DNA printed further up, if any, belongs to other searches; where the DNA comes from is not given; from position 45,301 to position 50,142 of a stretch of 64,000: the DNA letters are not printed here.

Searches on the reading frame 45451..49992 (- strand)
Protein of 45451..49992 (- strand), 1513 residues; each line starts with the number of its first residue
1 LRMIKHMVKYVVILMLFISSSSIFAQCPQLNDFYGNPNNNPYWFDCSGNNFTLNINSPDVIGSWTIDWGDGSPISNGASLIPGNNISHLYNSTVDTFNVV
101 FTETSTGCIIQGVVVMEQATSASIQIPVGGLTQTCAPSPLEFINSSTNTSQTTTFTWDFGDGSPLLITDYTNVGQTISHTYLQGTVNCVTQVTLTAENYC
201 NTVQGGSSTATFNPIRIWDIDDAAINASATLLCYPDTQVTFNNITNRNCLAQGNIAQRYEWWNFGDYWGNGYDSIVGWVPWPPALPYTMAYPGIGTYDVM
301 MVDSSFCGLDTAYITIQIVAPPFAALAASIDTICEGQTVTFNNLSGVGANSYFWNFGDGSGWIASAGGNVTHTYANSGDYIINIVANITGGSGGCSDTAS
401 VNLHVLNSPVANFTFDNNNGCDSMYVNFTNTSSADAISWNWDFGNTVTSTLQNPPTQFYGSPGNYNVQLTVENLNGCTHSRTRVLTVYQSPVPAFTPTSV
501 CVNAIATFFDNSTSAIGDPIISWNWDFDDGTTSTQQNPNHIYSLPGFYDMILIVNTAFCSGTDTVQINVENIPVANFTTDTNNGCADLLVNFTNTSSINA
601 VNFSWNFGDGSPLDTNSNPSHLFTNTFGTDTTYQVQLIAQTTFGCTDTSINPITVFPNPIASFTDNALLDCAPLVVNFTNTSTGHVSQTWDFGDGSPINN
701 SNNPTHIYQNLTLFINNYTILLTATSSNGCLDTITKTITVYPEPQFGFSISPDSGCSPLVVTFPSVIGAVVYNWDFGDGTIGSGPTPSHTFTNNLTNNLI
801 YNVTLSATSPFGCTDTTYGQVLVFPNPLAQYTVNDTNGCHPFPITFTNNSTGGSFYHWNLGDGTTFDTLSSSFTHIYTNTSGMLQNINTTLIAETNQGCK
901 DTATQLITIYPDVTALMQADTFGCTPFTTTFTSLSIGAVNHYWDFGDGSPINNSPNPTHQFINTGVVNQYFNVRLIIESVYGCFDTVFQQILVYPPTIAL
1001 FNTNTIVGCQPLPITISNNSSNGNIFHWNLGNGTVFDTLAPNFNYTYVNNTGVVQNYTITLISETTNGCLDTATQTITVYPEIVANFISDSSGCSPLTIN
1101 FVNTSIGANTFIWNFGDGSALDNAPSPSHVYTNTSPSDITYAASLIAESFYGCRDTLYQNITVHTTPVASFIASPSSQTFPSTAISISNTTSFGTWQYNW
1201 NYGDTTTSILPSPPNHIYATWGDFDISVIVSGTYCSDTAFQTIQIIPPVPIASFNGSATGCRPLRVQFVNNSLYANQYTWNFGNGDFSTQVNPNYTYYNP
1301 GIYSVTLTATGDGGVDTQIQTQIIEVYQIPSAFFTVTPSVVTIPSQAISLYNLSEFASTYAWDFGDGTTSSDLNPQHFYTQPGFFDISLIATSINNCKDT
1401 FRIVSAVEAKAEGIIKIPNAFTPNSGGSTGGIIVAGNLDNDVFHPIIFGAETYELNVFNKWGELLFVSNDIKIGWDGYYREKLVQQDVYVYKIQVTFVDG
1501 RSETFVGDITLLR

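Call 7: search_protein_families(library=pfam, proteins=[window:45451-49992:-])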
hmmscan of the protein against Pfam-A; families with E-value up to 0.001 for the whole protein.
window:45451-49992:- (1513 aa): 3 families
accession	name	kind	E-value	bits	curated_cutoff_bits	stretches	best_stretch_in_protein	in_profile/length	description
PF18911.6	PKD_4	-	9.5e-126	410.6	27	12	320-401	2-83/85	PKD domain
PF00801.26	PKD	-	4.4e-71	235.3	23.5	7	333-392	11-71/80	PKD domain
PF13585.12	CHU_C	-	1.4e-07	31.9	27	1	1415-1508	1-83/86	CHU_C Type IX secretion signal domain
